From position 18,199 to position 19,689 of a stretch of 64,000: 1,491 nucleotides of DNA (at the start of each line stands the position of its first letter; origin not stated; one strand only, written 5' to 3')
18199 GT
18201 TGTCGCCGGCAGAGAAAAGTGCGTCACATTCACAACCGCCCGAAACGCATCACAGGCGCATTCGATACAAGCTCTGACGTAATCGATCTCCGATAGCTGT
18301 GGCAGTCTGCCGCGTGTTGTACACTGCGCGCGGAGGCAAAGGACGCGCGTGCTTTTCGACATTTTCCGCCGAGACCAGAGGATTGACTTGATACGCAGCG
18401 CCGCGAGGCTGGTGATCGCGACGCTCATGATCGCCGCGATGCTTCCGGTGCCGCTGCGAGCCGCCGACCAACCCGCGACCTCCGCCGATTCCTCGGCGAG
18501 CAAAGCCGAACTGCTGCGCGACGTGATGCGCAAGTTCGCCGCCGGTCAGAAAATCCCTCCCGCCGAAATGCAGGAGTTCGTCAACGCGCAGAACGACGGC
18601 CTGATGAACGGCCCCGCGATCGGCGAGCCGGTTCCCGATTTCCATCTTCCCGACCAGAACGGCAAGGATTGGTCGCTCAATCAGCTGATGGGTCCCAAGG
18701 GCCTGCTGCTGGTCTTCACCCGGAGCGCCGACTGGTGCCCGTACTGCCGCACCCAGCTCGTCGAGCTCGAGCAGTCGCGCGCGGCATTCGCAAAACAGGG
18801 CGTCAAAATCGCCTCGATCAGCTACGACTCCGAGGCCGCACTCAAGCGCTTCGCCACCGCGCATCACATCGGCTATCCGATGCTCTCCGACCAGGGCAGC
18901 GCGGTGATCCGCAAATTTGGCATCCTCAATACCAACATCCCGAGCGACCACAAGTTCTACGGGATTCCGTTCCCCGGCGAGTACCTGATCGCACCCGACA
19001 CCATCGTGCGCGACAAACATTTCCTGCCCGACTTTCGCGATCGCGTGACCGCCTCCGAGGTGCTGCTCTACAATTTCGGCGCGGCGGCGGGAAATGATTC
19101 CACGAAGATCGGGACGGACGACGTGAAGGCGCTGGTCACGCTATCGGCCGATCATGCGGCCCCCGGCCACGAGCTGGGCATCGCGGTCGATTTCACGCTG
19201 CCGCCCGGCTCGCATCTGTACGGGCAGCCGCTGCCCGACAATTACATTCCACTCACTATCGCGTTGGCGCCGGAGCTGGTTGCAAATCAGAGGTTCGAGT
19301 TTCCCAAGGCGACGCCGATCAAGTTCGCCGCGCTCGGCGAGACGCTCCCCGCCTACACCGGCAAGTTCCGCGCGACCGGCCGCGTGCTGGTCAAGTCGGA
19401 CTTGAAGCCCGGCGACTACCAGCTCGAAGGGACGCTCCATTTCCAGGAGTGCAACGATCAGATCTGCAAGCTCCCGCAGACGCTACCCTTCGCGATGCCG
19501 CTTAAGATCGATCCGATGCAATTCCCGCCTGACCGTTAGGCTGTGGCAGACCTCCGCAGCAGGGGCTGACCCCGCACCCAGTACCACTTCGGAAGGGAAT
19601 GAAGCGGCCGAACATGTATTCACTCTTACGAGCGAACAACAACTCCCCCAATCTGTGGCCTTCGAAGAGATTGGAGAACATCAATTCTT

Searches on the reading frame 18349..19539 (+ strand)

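Call 3: search_protein_families(library=pfam, proteins=[window:18349-19539:+], max_evalue=0.01)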
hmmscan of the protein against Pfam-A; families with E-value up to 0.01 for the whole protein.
window:18349-19539:+ (396 aa): 3 families
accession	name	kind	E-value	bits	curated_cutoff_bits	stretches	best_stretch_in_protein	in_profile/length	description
PF00578.27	AhpC-TSA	-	6.2e-31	107.4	26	1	91-222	1-123/124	AhpC/TSA family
PF08534.16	Redoxin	-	1.5e-16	61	26.6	1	92-193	3-105/148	Redoxin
PF11412.14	DsbD_N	-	2.3e-05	24.9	25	1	267-378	7-112/119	Thiol:disulfide interchange protein DsbD, N-terminal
